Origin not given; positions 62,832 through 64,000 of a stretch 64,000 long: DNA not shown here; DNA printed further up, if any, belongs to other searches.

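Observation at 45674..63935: Two paralogous glycyl radical enzymes embedded in a long CoA-ester operon: candidate undescribed anaerobic activation pathway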

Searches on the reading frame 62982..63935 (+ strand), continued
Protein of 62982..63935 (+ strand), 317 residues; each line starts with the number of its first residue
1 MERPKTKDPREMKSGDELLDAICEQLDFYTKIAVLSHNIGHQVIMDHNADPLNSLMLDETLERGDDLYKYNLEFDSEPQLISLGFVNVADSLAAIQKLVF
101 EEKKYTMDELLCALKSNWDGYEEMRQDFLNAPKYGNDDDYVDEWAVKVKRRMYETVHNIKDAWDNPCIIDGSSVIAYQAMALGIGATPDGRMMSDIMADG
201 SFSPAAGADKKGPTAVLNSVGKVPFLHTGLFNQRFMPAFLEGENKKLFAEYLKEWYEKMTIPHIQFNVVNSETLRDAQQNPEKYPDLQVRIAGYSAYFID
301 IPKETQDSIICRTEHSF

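Call 70: find_encoding_contigs(protein=P0243, flank=10000, max_places=3)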
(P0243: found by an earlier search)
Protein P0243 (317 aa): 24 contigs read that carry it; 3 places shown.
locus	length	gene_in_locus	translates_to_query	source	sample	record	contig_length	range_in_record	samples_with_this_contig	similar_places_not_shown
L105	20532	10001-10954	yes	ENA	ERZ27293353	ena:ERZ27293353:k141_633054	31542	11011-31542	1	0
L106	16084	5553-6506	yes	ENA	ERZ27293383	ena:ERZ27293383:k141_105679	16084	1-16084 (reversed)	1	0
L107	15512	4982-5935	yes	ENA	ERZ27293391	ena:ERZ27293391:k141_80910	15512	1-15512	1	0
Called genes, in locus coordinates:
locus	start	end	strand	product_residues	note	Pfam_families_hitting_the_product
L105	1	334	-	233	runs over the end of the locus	PF00753:Lactamase_B, PF16123:HAGH_C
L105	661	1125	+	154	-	-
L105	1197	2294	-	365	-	PF00180:Iso_dh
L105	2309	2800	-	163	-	PF00694:Aconitase_C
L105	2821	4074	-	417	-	PF00330:Aconitase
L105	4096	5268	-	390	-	PF00092:VWA (faint), PF27098:Rv0959_3rd, PF13519:VWA_2 (weak)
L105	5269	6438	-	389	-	PF13173:AAA_14, PF13635:DUF4143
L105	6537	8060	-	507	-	PF00158:Sigma54_activat (faint), PF01078:Mg_chelatase (faint), PF07728:AAA_5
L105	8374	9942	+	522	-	PF02901:PFL-like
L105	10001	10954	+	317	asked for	PF02901:PFL-like, PF01228:Gly_radical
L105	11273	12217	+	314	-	PF04055:Radical_SAM, PF13237:Fer4_10 (weak), PF00037:Fer4 (faint), PF12838:Fer4_7 (weak), PF13353:Fer4_12 (weak)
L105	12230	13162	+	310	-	PF00037:Fer4 (faint), PF13237:Fer4_10 (weak), PF04055:Radical_SAM, PF13353:Fer4_12 (weak)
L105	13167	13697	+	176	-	-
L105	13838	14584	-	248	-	PF01145:Band_7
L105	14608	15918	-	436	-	PF00574:CLP_protease (faint), PF25145:NfeD1b_N, PF24961:NfeD_membrane, PF01957:NfeD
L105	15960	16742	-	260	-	PF03167:UDG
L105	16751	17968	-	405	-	PF02441:Flavoprotein, PF04127:DFP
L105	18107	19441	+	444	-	PF01551:Peptidase_M23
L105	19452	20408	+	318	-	PF00535:Glycos_transf_2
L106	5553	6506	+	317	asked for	PF02901:PFL-like, PF01228:Gly_radical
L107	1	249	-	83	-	?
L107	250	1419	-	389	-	PF13173:AAA_14, PF13635:DUF4143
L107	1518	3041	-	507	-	PF00158:Sigma54_activat (faint), PF01078:Mg_chelatase (faint), PF07728:AAA_5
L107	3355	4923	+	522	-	PF02901:PFL-like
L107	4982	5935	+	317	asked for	PF02901:PFL-like, PF01228:Gly_radical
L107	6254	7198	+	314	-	PF13237:Fer4_10 (weak), PF00037:Fer4 (faint), PF12838:Fer4_7 (weak), PF13353:Fer4_12 (weak), PF04055:Radical_SAM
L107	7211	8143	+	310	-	PF00037:Fer4 (faint), PF13237:Fer4_10 (weak), PF04055:Radical_SAM, PF13353:Fer4_12 (weak)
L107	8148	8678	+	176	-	-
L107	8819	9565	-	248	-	PF01145:Band_7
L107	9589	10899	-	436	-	PF00574:CLP_protease (faint), PF25145:NfeD1b_N, PF24961:NfeD_membrane, PF01957:NfeD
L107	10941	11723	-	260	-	PF03167:UDG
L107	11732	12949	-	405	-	PF02441:Flavoprotein, PF04127:DFP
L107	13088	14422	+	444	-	PF01551:Peptidase_M23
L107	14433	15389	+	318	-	PF00535:Glycos_transf_2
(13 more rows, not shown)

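Call 72: search_protein_families(library=ncbifam, proteins=[L105:11273-12217:+, L105:12230-13162:+, L105:13167-13697:+, L047:13658-14569:+], max_evalue=0.0001)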
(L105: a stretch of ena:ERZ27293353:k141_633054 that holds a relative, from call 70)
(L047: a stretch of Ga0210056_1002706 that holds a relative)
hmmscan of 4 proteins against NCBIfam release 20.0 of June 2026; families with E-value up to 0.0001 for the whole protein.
L105:11273-12217:+ (314 aa): 49 families (the best 25 are shown)
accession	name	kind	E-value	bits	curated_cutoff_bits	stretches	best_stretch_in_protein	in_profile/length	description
TIGR02494.1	PFLE_PFLC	subfamily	1e-106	356.5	174.35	1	17-306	1-292/293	glycyl-radical enzyme activating protein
NF048010.1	SfplDhtActHpsHDes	equivalog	9.8e-104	346.3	430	1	12-302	3-297/298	(2S)-3-sulfopropanediol dehydratase activating enzyme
NF043069.1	T4HPD_activ_SAM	equivalog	1.6e-95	319.9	425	1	15-313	2-298/299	trans-4-hydroxy-L-proline dehydratase activase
TIGR04395.1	cutC_activ_rSAM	equivalog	1.8e-86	290.3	360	1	14-311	4-305/309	choline TMA-lyase-activating enzyme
NF033719.1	ind_deCO2_activ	equivalog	1.8e-82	277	425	1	15-310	1-300/302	indoleacetate decarboxylase activase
NF048008.1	SfplDhtActHpfHKleb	equivalog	7.9e-82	275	500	1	16-313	1-306/308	(2S)-3-sulfopropanediol dehydratase activating enzyme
NF033717.2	HPDL_rSAM_activ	equivalog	3e-81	273.1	420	1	13-313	2-306/311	4-hydroxyphenylacetate decarboxylase activase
NF007483.0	PRK10076.1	equivalog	3.2e-72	243.1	326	2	94-313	75-291/292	[formate-C-acetyltransferase]-activating enzyme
TIGR04003.1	rSAM_BssD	equivalog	6.8e-70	235.7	496.45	1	16-308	2-301/314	[benzylsuccinate synthase]-activating enzyme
TIGR02493.1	PFLA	equivalog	6.2e-61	205.8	231.75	2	94-303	28-232/235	pyruvate formate-lyase-activating protein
NF008356.0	PRK11145.1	equivalog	1.7e-47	161.8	375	1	112-309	46-243/246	pyruvate formate lyase 1-activating protein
TIGR04041.1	activase_YjjW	hypoth_equivalog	4.5e-46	157.5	250.2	1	15-276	2-246/276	YjjW family glycine radical enzyme activase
TIGR02495.1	NrdG2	equivalog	1.1e-18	67.2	131.15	2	94-253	29-180/193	anaerobic ribonucleoside-triphosphate reductase activating protein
TIGR02491.1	NrdG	equivalog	1.2e-11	44.8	126.1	1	18-53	3-38/154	anaerobic ribonucleoside-triphosphate reductase activating protein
NF038196.1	ferrodoxin_EFR1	subfamily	1.2e-09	38.6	75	1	63-113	183-232/242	EFR1 family ferrodoxin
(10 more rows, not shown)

L105:12230-13162:+ (310 aa): 29 families (the best 25 are shown)
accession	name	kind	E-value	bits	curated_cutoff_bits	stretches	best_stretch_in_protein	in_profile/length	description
TIGR02494.1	PFLE_PFLC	subfamily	2.9e-106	355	174.35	1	14-302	1-292/293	glycyl-radical enzyme activating protein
NF043069.1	T4HPD_activ_SAM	equivalog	2e-99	332.8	425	1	12-309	2-298/299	trans-4-hydroxy-L-proline dehydratase activase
NF048010.1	SfplDhtActHpsHDes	equivalog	2.4e-95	318.8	430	1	10-298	4-297/298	(2S)-3-sulfopropanediol dehydratase activating enzyme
TIGR04395.1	cutC_activ_rSAM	equivalog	1.5e-82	277.4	360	1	12-308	5-306/309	choline TMA-lyase-activating enzyme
TIGR04003.1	rSAM_BssD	equivalog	4.6e-80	269.1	496.45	1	13-308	2-306/314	[benzylsuccinate synthase]-activating enzyme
NF048008.1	SfplDhtActHpfHKleb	equivalog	1.6e-78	264.2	500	1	13-309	1-306/308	(2S)-3-sulfopropanediol dehydratase activating enzyme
NF033717.2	HPDL_rSAM_activ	equivalog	3.8e-78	262.9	420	1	10-309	2-306/311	4-hydroxyphenylacetate decarboxylase activase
NF033719.1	ind_deCO2_activ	equivalog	6.6e-78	262.1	425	1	12-306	1-300/302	indoleacetate decarboxylase activase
NF007483.0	PRK10076.1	equivalog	3.4e-72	243.1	326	2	91-309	75-291/292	[formate-C-acetyltransferase]-activating enzyme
TIGR02493.1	PFLA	equivalog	1.1e-61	208.2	231.75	2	91-300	28-233/235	pyruvate formate-lyase-activating protein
NF008356.0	PRK11145.1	equivalog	2e-48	164.8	375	2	109-306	46-244/246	pyruvate formate lyase 1-activating protein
TIGR04041.1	activase_YjjW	hypoth_equivalog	9.1e-48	163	250.2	1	12-304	2-270/276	YjjW family glycine radical enzyme activase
TIGR02495.1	NrdG2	equivalog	1.2e-17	63.9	131.15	2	91-239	29-170/193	anaerobic ribonucleoside-triphosphate reductase activating protein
TIGR02491.1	NrdG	equivalog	3.5e-12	46.5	126.1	1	15-53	3-41/154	anaerobic ribonucleoside-triphosphate reductase activating protein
TIGR04337.1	AmmeMemoSam_rS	hypoth_equivalog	6.6e-09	35.1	220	1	92-256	83-242/349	AmmeMemoRadiSam system radical SAM enzyme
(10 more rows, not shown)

L105:13167-13697:+ (176 aa): 0 families

L047:13658-14569:+ (303 aa): 65 families (the best 25 are shown)
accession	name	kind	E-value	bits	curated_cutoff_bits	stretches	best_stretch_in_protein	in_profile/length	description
TIGR02494.1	PFLE_PFLC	subfamily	2.6e-112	374.9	174.35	1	10-296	1-293/293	glycyl-radical enzyme activating protein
NF043069.1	T4HPD_activ_SAM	equivalog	3.8e-107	358.1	425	1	8-302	2-298/299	trans-4-hydroxy-L-proline dehydratase activase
NF048010.1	SfplDhtActHpsHDes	equivalog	7.8e-105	349.9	430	1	4-291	2-297/298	(2S)-3-sulfopropanediol dehydratase activating enzyme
TIGR04395.1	cutC_activ_rSAM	equivalog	2.3e-96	322.8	360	1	5-301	2-306/309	choline TMA-lyase-activating enzyme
NF033719.1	ind_deCO2_activ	equivalog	6e-94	314.7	425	1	8-300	1-301/302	indoleacetate decarboxylase activase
NF048008.1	SfplDhtActHpfHKleb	equivalog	4.9e-88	295.4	500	1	10-302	2-306/308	(2S)-3-sulfopropanediol dehydratase activating enzyme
NF033717.2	HPDL_rSAM_activ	equivalog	1.9e-86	290.1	420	1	5-302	1-306/311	4-hydroxyphenylacetate decarboxylase activase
TIGR04003.1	rSAM_BssD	equivalog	3.1e-80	269.7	496.45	1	9-302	2-307/314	[benzylsuccinate synthase]-activating enzyme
NF007483.0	PRK10076.1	equivalog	1.6e-72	244.2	326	2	65-302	47-291/292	[formate-C-acetyltransferase]-activating enzyme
TIGR02493.1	PFLA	equivalog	1.4e-70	237.3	231.75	2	103-294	40-234/235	pyruvate formate-lyase-activating protein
NF008356.0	PRK11145.1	equivalog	7.1e-56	189.2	375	2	106-300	47-245/246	pyruvate formate lyase 1-activating protein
TIGR04041.1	activase_YjjW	hypoth_equivalog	3.3e-47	161.2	250.2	1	8-290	2-263/276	YjjW family glycine radical enzyme activase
TIGR02495.1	NrdG2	equivalog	2.9e-17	62.6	131.15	2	109-197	46-130/193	anaerobic ribonucleoside-triphosphate reductase activating protein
NF038196.1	ferrodoxin_EFR1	subfamily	2.6e-13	50.6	75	1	54-107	181-233/242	EFR1 family ferrodoxin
TIGR02491.1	NrdG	equivalog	1.3e-11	44.7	126.1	1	11-47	3-39/154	anaerobic ribonucleoside-triphosphate reductase activating protein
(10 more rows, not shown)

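Call 73: find_encoding_contigs(protein=P0148, flank=8000, max_places=2)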
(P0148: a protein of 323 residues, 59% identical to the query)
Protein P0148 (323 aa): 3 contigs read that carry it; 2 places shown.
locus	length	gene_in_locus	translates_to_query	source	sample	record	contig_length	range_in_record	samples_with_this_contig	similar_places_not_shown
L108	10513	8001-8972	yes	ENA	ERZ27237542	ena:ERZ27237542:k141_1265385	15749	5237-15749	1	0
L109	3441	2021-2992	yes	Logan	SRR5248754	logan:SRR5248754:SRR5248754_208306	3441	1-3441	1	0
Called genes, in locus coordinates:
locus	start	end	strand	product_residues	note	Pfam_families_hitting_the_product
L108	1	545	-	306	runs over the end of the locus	PF02881:SRP54_N, PF13191:AAA_16 (faint), PF13245:AAA_19 (weak), PF13604:AAA_30 (weak), PF00448:SRP54, PF13401:AAA_22 (weak)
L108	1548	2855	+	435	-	PF00202:Aminotran_3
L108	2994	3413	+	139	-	PF13453:Zn_ribbon_TFIIB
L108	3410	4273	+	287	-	PF02811:PHP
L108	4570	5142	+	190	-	PF00156:Pribosyltran (weak)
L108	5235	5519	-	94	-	-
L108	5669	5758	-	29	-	-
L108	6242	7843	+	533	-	PF02901:PFL-like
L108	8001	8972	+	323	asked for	PF02901:PFL-like, PF01228:Gly_radical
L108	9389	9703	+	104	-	-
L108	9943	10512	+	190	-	?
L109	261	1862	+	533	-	PF02901:PFL-like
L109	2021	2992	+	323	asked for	PF02901:PFL-like, PF01228:Gly_radical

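Call 74: find_encoding_contigs(protein=P0147, flank=8000, max_places=2)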
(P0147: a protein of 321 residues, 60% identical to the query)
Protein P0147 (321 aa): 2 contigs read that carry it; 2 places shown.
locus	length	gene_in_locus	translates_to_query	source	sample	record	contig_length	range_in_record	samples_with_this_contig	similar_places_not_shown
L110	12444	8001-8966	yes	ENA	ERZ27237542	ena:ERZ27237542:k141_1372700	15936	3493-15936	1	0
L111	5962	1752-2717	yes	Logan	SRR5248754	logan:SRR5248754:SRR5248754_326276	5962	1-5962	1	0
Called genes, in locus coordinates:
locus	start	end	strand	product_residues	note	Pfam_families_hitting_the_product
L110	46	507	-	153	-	PF03479:PCC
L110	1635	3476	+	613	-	PF03109:ABC1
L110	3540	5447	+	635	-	PF03109:ABC1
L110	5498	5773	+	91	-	-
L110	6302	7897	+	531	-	PF02901:PFL-like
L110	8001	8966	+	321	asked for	PF02901:PFL-like, PF01228:Gly_radical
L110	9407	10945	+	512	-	PF07726:AAA_3 (faint), PF07728:AAA_5 (faint), PF01078:Mg_chelatase (weak)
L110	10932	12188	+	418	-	PF27098:Rv0959_3rd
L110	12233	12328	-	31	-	-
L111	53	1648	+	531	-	PF02901:PFL-like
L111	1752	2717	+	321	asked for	PF02901:PFL-like, PF01228:Gly_radical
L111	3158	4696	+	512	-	PF07726:AAA_3 (faint), PF07728:AAA_5 (faint), PF01078:Mg_chelatase (weak)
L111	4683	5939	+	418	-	PF13519:VWA_2 (faint), PF27098:Rv0959_3rd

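Call 84: search_protein_representatives(protein=window:62982-63935:+)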
Query: 317 residues. Proteins with E-value up to 0.001 (for the whole library): 5830; up to 1e-10: 2855; up to 1e-30: 790. The best 150 are listed.
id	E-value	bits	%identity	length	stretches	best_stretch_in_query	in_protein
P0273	1.4e-124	432.0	61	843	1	2-316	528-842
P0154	1.5e-117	408.8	58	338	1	5-317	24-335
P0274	1.7e-101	356.2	51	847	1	6-317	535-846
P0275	2.8e-76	273.3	46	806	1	6-316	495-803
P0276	4.2e-75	269.5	48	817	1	6-317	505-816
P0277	2.0e-72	260.7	44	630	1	4-317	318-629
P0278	6.7e-72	258.9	45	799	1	5-314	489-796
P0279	1.6e-70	254.4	45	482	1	4-315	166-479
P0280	3.6e-70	253.2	43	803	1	5-317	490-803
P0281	8.5e-70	252.0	45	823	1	5-315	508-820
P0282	1.3e-69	251.4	46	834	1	6-316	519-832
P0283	8.0e-69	248.8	46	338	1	6-303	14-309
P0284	2.4e-68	247.3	54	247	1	80-317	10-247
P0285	2.6e-68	247.1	43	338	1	6-315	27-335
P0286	4.5e-68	246.4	44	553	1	5-317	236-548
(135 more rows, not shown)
